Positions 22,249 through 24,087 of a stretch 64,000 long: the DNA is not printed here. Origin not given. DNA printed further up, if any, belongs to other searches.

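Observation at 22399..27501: Locus-level hypothesis: a NurA-HerA plus seven-wHTH module as one undescribed system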

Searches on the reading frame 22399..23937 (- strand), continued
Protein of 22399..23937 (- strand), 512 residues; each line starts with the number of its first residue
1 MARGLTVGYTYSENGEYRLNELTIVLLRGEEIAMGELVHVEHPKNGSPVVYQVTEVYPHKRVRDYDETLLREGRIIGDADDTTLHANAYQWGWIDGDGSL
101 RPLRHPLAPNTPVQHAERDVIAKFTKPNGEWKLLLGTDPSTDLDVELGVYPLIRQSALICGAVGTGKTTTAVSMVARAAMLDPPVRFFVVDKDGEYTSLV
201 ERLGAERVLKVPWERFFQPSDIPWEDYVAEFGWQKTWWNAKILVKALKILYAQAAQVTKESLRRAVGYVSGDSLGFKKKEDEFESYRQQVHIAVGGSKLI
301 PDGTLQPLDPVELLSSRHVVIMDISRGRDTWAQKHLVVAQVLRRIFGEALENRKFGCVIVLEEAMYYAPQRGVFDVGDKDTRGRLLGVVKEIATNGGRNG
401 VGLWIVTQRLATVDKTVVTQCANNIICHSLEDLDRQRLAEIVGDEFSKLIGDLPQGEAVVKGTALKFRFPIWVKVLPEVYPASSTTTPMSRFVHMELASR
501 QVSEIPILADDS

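Call 40: search_dna_similar(query=window:22399-23937:-, collection=plasmids, mode=protein, max_rows=10)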
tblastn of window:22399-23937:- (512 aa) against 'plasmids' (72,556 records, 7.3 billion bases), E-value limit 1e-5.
Records with a match: 15; places in all: 15; records where one place covers at least 80% of the query: 0.
Best place of each record, by identity: <60% 15.
By first word of the organism name: Phaeobacter 3; Rhizobium 2; Candidatus 2; Roseibium 1; Neotabrizicola 1; Bradyrhizobium 1; Escherichia 1; Sphingobium 1; Aquifex 1; Arcobacter 1; and 1 more.
By predicted mobility (MOB-suite, as given by PLSDB): non-mobilizable 8; mobilizable 4; conjugative 3.
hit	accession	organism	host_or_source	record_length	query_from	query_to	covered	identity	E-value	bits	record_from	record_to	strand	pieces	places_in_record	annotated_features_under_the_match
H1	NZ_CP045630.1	Roseibium aggregatum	-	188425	336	486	29%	33.1%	6e-7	60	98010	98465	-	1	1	ATP-binding protein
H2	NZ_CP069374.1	Neotabrizicola shimadae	microbial biofilm,biofilm, Nakabusa ...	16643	336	486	29%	30.8%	4e-6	57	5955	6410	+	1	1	ATP-binding protein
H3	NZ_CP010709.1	Phaeobacter inhibens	cell culture,algae aquaculture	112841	336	487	30%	28.8%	3e-6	58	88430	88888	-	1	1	ATP-binding protein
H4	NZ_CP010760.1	Phaeobacter inhibens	cell culture,clam larvae aquaculture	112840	336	487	30%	28.8%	3e-6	58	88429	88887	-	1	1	ATP-binding protein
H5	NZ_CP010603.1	Phaeobacter inhibens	cell culture,clam larvae aquaculture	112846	336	487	30%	28.8%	3e-6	58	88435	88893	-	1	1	ATP-binding protein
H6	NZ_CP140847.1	Rhizobium johnstonii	Trifolium pratense,whole organism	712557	357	484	25%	34.1%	8e-6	57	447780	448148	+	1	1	ATP-binding protein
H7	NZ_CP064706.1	Bradyrhizobium sp. 155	Acmispon strigosus,cell culture,root ...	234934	341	471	26%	33.1%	7e-6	57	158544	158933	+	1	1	DUF87 domain-containing protein | hypothetical protein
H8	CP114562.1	Candidatus Manganitrophus sp.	activated carbon metagenome,metagenomic ...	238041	358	485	25%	32.1%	2e-6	59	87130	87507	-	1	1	ATP-binding protein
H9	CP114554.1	Candidatus Manganitrophus sp.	activated carbon metagenome,metagenomic ...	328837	358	485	25%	32.1%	2e-6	59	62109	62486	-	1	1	ATP-binding protein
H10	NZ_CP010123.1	Escherichia coli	cow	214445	358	475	23%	34.4%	3e-6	58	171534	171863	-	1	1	ATP-binding protein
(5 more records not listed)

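Call 41: search_dna_similar(query=window:22399-23937:-, collection=phages, mode=protein, max_rows=10)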
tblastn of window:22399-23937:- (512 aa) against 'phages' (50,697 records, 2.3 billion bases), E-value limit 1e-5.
No match.

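Call 53: search_protein_families(library=pfam, proteins=[L061:54-944:+, L061:945-1931:+, L061:1953-3470:+, L061:3491-4657:+, L061:5214-5894:-, L061:5983-6468:-, L061:7366-7917:+, L061:7914-8435:+, L061:8432-8833:+], max_evalue=0.01)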
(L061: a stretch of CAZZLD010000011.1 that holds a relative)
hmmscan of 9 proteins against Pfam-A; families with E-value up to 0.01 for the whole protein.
L061:54-944:+ (296 aa): 5 families
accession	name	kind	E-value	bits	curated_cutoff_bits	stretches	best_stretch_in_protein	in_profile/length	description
PF02463.25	SMC_N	-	6.9e-12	45.7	40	1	16-281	59-214/220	RecF/RecN/SMC N terminal domain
PF13304.12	AAA_21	-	6e-07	30.3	27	1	194-267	226-301/304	AAA domain, putative AbiEii toxin, Type IV TA system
PF13558.12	SbcC_Walker_B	-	0.00027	21.6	27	1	200-251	29-88/90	SbcC/RAD50-like, Walker B motif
PF13166.12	AAA_13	-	0.00068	18.9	36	1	9-269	297-574/713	AAA domain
PF00005.33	ABC_tran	-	0.0036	18.3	25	0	132-236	69-136/137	ABC transporter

L061:945-1931:+ (328 aa): 1 family
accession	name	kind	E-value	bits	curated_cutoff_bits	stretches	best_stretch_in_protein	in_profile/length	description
PF09376.16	NurA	-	2.2e-11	44.2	21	1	48-283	2-254/254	NurA domain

L061:1953-3470:+ (505 aa): 9 families
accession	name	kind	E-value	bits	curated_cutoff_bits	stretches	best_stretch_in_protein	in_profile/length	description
PF01935.23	DUF87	-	1.5e-29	104.1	23.2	1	139-344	3-220/220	Helicase HerA, central domain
PF13401.12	AAA_22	-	2.3e-05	25.1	27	0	157-262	5-84/130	AAA domain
PF00004.35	AAA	-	2.6e-05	25.1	21.2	1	338-416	43-126/131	ATPase family associated with various cellular activities (AAA)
PF13191.12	AAA_16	-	5.7e-05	24.1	32.6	0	158-201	25-67/167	AAA ATPase domain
PF10412.15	TrwB_AAD_bind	-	8e-05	22.1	20.5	0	155-198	13-56/387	Type IV secretion-system coupling protein DNA-binding domain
PF12846.13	AAA_10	-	0.00019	21.1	27.5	1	159-205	23-69/362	AAA-like domain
PF00005.33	ABC_tran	-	0.0035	18.4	25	1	159-209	13-62/137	ABC transporter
PF01580.24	FtsK_SpoIIIE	-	0.0042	17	24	0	122-184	5-67/221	FtsK/SpoIIIE family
PF04851.21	ResIII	-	0.0059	17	22.5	0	157-196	23-64/164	Type III restriction enzyme, res subunit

L061:3491-4657:+ (388 aa): 2 families
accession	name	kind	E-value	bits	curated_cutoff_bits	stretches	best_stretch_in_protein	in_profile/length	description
PF00149.33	Metallophos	-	2.8e-15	57.7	21.5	1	1-192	1-190/191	Calcineurin-like phosphoesterase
PF12850.12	Metallophos_2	-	5.1e-11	43.3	27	1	1-212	1-142/154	Calcineurin-like phosphoesterase superfamily domain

L061:5214-5894:- (226 aa): 1 family
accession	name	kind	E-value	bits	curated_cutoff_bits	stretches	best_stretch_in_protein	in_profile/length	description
PF20251.4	Big_14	-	0.00069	20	27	0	97-209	5-95/104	Bacterial Ig-like domain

L061:5983-6468:- (161 aa): 0 families

L061:7366-7917:+ (183 aa): 2 families
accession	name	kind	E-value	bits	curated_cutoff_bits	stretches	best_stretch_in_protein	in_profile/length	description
PF25213.1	HVO_A0261_N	-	0.0058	16.9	35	0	121-167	22-67/86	HVO_A0261 N-terminal domain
PF13412.12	HTH_24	-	0.0062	16.5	21.9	0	120-149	14-43/48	Winged helix-turn-helix DNA-binding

L061:7914-8435:+ (173 aa): 1 family
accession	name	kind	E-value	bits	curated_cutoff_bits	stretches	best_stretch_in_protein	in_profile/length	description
PF08989.15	DUF1896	-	0.0074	16.8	25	0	9-69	76-136/142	Domain of unknown function (DUF1896)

L061:8432-8833:+ (133 aa): 0 families
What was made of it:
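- Closest known: Archaeal HerA-NurA DNA end-resection complex. Different: It is not linked to mre11 or rad50 in the window, and it co-exists with a canonical rad50-nurA-herA-mre11 operon in L061 (call 53).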

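Call 56: find_homologous_proteins(query=L061:1953-3470:+, max_evalue=1e-10)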
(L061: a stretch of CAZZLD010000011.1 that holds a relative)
Query L061:1953-3470:+ (505 aa): 162 proteins with E <= 1e-10 among 8000 candidates; the best 120 are listed.
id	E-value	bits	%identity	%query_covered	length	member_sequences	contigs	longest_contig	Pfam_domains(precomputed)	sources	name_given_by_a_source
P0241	0.0e+0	1101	100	100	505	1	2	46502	PF01935.24,PF13401.13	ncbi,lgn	-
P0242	7.2e-295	996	89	100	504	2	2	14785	PF10412.16,PF01935.24,PF00004.36,PF13401.13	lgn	-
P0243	3.4e-271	918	82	100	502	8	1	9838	PF01935.24,PF00004.36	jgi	-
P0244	7.2e-271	917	82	100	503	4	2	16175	PF10412.16,PF01935.24,PF00004.36,PF13401.13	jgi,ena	-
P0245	4.1e-270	914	80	100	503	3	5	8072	PF01935.24,PF00004.36,PF13401.13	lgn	-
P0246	3.1e-269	911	82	100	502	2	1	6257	PF10412.16,PF01935.24,PF00004.36,PF13401.13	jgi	jgi:ABC-type cobalamin/Fe3+-siderophores transport system ATPase subunit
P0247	1.9e-263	892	79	100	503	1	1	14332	PF01935.24,PF13191.13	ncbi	-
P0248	4.9e-261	884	79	100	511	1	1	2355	PF01935.24,PF13191.13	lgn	-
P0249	2.8e-258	875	79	100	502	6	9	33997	PF01935.24,PF00004.36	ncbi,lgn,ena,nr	ncbi:ATP-binding protein [Candidatus Bathyarchaeota archaeon]|nr:ATP-binding protein [Candidatus Bat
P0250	2.4e-255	865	78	100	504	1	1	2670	PF10412.16,PF01935.24,PF13401.13,PF13191.13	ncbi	ncbi:MAG: ATP-binding protein [Candidatus Bathyarchaeia archaeon]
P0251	2.2e-254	862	75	100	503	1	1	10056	PF01935.24,PF00004.36,PF13191.13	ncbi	-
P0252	1.2e-252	857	76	100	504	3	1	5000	PF10412.16,PF01935.24,PF05872.19,PF13191.13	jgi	jgi:DNA helicase HerA-like ATPase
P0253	2.3e-252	856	77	100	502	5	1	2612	PF01935.24,PF12846.14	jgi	jgi:hypothetical protein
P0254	4.7e-248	841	75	100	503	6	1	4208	PF10412.16,PF01935.24,PF13401.13,PF13191.13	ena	-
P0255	6.9e-248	841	74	100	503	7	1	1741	PF01935.24,PF00004.36,PF12846.14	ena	-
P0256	4.4e-247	838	73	100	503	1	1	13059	PF01935.24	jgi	jgi:DNA helicase HerA-like ATPase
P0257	1.4e-246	837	74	100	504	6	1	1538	PF01935.24,PF00004.36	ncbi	-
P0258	3.0e-246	835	74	99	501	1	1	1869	PF01935.24,PF00004.36,PF13401.13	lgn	-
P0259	4.3e-246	835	75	100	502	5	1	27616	PF01935.24,PF12846.14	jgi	jgi:DNA helicase HerA-like ATPase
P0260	1.8e-244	830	73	99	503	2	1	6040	PF10412.16,PF01935.24,PF00004.36,PF12846.14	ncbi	-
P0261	1.6e-243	826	73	99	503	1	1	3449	PF01935.24,PF00004.36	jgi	jgi:DNA helicase HerA-like ATPase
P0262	3.7e-243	825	73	100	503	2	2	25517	PF01935.24,PF00004.36,PF13401.13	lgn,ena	-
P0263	3.5e-242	822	81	90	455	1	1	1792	PF01935.24,PF00004.36,PF13401.13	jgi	jgi:DNA helicase HerA-like ATPase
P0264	4.7e-241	818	71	100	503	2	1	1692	PF01935.24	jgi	jgi:DNA helicase HerA-like ATPase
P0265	4.9e-241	818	72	100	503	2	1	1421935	PF10412.16,PF01935.24,PF10025.15,PF00004.36,PF13401.13,PF13191.13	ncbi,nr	ncbi:MAG: ATP-binding protein [Candidatus Bathyarchaeota archaeon]|nr:MAG: ATP-binding protein [Cand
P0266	1.1e-240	817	72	100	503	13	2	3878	PF10412.16,PF01935.24,PF13401.13,PF13191.13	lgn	-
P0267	3.1e-240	816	73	100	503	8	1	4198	PF10412.16,PF01935.24,PF12846.14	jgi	-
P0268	2.6e-238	809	72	100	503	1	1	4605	PF10412.16,PF01935.24,PF13401.13,PF13191.13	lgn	-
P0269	4.9e-238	808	72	100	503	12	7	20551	PF10412.16,PF01935.24,PF13191.13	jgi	jgi:DNA helicase HerA-like ATPase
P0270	5.6e-238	808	72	100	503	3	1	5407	PF10412.16,PF01935.24,PF13401.13,PF13191.13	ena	-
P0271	7.2e-238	808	71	100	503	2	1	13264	PF01935.24,PF00004.36,PF13401.13,PF12846.14,PF13191.13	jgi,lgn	jgi:hypothetical protein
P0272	7.7e-238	808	72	100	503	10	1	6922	PF10412.16,PF01935.24,PF13401.13,PF13191.13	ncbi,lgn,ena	ncbi:MAG: ATP-binding protein [Candidatus Bathyarchaeia archaeon]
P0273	9.2e-238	807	72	100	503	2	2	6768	PF10412.16,PF01935.24,PF13401.13,PF12846.14,PF13191.13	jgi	-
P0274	2.0e-237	806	83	87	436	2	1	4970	PF10412.16,PF01935.24,PF00004.36,PF13401.13,PF12846.14,PF13191.13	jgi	jgi:hypothetical protein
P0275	6.4e-237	805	71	100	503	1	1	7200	PF10412.16,PF01935.24,PF13401.13,PF12846.14,PF13191.13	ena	-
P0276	6.9e-237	805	72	100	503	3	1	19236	PF10412.16,PF01935.24,PF13401.13,PF12846.14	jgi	jgi:DNA helicase HerA-like ATPase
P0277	9.1e-237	804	72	100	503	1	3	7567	PF10412.16,PF01935.24,PF13401.13,PF13191.13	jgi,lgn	jgi:hypothetical protein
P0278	9.2e-236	801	71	100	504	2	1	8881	PF01935.24,PF00004.36,PF13191.13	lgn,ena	-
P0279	3.1e-235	799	71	99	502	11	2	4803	PF10412.16,PF01935.24,PF13401.13,PF12846.14,PF13191.13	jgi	jgi:hypothetical protein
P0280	2.0e-234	796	71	99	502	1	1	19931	PF10412.16,PF01935.24,PF12846.14,PF13191.13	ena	-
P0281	2.3e-234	796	71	99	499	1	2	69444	PF10412.16,PF01935.24,PF13401.13,PF12846.14,PF13191.13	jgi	jgi:DNA helicase HerA-like ATPase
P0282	1.3e-233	794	70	100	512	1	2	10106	PF01935.24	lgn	-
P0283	1.5e-231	787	70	99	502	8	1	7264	PF10412.16,PF01935.24,PF13401.13,PF12846.14,PF13191.13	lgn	-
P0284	4.0e-231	786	70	100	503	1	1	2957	PF01935.24,PF13401.13,PF12846.14,PF13191.13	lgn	-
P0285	1.7e-230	783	68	100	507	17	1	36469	PF01935.24,PF00004.36,PF13191.13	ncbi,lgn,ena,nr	ncbi:ATP-binding protein [Candidatus Bathyarchaeota archaeon]|nr:ATP-binding protein [Candidatus Bat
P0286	1.1e-222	758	67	100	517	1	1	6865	PF01935.24,PF00004.36,PF12846.14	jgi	jgi:hypothetical protein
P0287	3.3e-222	756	70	100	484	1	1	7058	PF10412.16,PF01935.24,PF13401.13,PF13191.13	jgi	jgi:hypothetical protein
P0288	6.3e-222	755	65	99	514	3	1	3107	PF10412.16,PF01935.24,PF00004.36,PF13191.13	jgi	jgi:hypothetical protein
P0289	2.7e-219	747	67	100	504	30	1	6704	PF01935.24,PF00004.36,PF13401.13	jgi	-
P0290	1.7e-218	744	65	100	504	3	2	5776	PF01935.24,PF00004.36,PF13401.13,PF13191.13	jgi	jgi:DNA helicase HerA-like ATPase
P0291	2.2e-218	744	65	100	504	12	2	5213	PF01935.24,PF00004.36,PF13401.13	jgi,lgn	-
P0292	2.8e-217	740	65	99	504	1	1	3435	PF01935.24,PF13401.13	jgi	jgi:hypothetical protein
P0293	2.3e-212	724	62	100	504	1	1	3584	PF01935.24,PF00004.36,PF13401.13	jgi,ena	-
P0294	4.1e-212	723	63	100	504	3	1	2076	PF01935.24,PF00004.36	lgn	-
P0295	5.2e-208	709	63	100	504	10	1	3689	PF01935.24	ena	-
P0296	8.1e-186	636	71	80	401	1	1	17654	PF10412.16,PF01935.24,PF13401.13,PF12846.14,PF13191.13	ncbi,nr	ncbi:MAG: hypothetical protein QG670_970, partial [Thermoproteota archaeon]|nr:hypothetical protein 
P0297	2.1e-180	618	73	74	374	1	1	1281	PF01935.24,PF00004.36,PF13191.13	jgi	jgi:DNA helicase HerA-like ATPase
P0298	7.0e-164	564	72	68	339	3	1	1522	PF01935.24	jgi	jgi:DNA helicase HerA-like ATPase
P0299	2.3e-161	556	72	68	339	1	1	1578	PF01935.24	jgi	jgi:DNA helicase HerA-like ATPase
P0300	4.6e-157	541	73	68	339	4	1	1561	PF01935.24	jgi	jgi:DNA helicase HerA-like ATPase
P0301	2.9e-150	519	80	58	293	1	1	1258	PF01935.24,PF00004.36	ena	-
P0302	1.2e-146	507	80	57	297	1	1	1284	PF01935.24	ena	-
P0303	6.8e-135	468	71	61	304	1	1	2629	PF01935.24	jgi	jgi:DNA helicase HerA-like ATPase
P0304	2.9e-130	453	70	58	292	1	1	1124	PF01935.24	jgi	jgi:hypothetical protein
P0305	5.6e-130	452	71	58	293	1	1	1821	PF01935.24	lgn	-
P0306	1.1e-53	201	36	69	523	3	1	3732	PF01935.24,PF05872.19,PF02534.21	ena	-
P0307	1.2e-51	194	32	83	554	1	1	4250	PF01935.24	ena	-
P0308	4.5e-47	179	31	71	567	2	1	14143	PF01935.24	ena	-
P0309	1.7e-46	177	32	68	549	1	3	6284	PF01935.24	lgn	-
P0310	2.3e-46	177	40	36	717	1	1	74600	PF01935.24,PF05872.19,PF04851.22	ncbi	-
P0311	1.7e-45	174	32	66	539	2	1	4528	PF01935.24,PF05872.19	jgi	jgi:DNA helicase HerA-like ATPase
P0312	3.9e-45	172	32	70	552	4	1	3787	PF01935.24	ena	-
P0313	8.5e-45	171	31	69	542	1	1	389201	PF01935.24,PF05872.19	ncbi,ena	-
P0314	4.3e-44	169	31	71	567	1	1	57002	PF01935.24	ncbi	-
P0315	7.3e-44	168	31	69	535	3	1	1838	PF01935.24,PF04851.22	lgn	-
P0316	7.5e-44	168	30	66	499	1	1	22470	PF01935.24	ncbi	-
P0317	2.9e-43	166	32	70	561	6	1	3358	PF01935.24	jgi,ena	-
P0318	3.8e-43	166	28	96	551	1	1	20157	PF01935.24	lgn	-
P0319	1.2e-40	158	27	74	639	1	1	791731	PF10412.16,PF01935.24,PF01580.25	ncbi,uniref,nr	ncbi:ATP-binding protein [Vulcanisaeta thermophila]|uniref:ATP-binding protein n=1 Tax=Vulcanisaeta 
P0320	1.7e-39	154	31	69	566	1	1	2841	PF01935.24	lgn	-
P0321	1.8e-39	154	31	69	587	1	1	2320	PF01935.24,PF05872.19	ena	-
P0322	1.8e-39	154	29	67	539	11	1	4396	PF01935.24,PF05872.19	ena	-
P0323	6.6e-39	152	29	70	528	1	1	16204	PF01935.24,PF09378.17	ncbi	-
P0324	2.1e-38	150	30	68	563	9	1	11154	PF01935.24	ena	-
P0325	4.7e-37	146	31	68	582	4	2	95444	PF01935.24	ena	-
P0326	1.4e-35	141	38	35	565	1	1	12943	PF01935.24,PF05872.19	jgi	-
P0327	6.0e-35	139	28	76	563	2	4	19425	PF10412.16,PF01935.24,PF09378.17,PF05872.19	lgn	-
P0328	4.2e-34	136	29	68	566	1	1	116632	PF01935.24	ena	-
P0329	1.3e-33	135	28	73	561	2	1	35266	PF01935.24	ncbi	-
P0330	6.2e-32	129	26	76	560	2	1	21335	PF10412.16,PF01935.24,PF09378.17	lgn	-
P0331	1.8e-28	118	24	75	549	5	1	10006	PF01935.24,PF01580.25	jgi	jgi:hypothetical protein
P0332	2.1e-28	117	35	32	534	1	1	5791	PF01935.24,PF01580.25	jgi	jgi:DNA helicase HerA-like ATPase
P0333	2.9e-28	117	35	29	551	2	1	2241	PF01935.24,PF01580.25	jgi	jgi:hypothetical protein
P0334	3.2e-28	117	32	32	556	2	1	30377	PF01935.24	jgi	jgi:DNA helicase HerA-like ATPase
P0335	3.4e-28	117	34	29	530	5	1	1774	PF01935.24,PF01580.25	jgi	-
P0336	6.5e-28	116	34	30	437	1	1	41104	PF01935.24,PF01580.25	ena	-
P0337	8.1e-28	115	34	30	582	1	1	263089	PF01935.24,PF01580.25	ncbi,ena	-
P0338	1.9e-27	114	33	37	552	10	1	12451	PF01935.24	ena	-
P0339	2.2e-27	114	35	30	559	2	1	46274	PF01935.24,PF01580.25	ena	-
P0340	2.3e-27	114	26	63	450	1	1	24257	PF01935.24,PF01580.25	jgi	jgi:DNA helicase HerA-like ATPase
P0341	2.4e-27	114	27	63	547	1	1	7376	PF01935.24,PF01580.25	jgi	jgi:DNA helicase HerA-like ATPase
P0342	5.1e-27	113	34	30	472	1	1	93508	PF01935.24,PF01580.25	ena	-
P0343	5.7e-27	113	27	67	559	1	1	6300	PF01935.24,PF01580.25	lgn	-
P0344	9.8e-27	112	34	30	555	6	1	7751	PF01935.24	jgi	jgi:DNA helicase HerA-like ATPase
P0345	1.1e-26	112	29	73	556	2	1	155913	PF01935.24,PF01580.25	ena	-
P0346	1.2e-26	111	26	82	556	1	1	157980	PF01935.24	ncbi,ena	-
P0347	1.4e-26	111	35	29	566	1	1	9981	PF01935.24,PF01580.25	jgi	jgi:hypothetical protein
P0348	1.5e-26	111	33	31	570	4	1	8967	PF01935.24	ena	-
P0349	1.7e-26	111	34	29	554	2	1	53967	PF01935.24,PF01580.25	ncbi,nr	ncbi:ATP-binding protein [Propylenella binzhouense]|nr:ATP-binding protein [Propylenella binzhouense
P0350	1.8e-26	111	34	30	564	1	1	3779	PF01935.24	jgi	jgi:DNA helicase HerA-like ATPase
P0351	2.8e-26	110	28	65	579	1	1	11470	PF01935.24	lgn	-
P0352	3.3e-26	110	28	63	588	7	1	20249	PF01935.24,PF01580.25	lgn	-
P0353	6.1e-26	109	32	32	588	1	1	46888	PF01935.24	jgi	jgi:hypothetical protein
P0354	6.4e-26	109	27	63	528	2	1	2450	PF01935.24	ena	-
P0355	1.3e-25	108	40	22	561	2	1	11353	PF01935.24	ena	-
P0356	1.3e-25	108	27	63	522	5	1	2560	PF01935.24,PF01580.25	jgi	jgi:DNA helicase HerA-like ATPase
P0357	1.5e-25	108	24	77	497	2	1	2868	PF01935.24,PF01580.25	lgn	-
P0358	3.1e-25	107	26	74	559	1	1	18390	PF10412.16,PF01935.24,PF01580.25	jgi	jgi:DNA helicase HerA-like ATPase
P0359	3.4e-25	107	30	34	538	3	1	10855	PF01935.24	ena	-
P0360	4.2e-25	106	26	75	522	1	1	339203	PF01935.24,PF01580.25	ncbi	ncbi:MAG: DUF87 domain-containing protein [Geminicoccaceae bacterium]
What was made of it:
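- Tried and rejected: That search scores only the 8000 best word-sharing candidates, so absence is not established (call 56).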
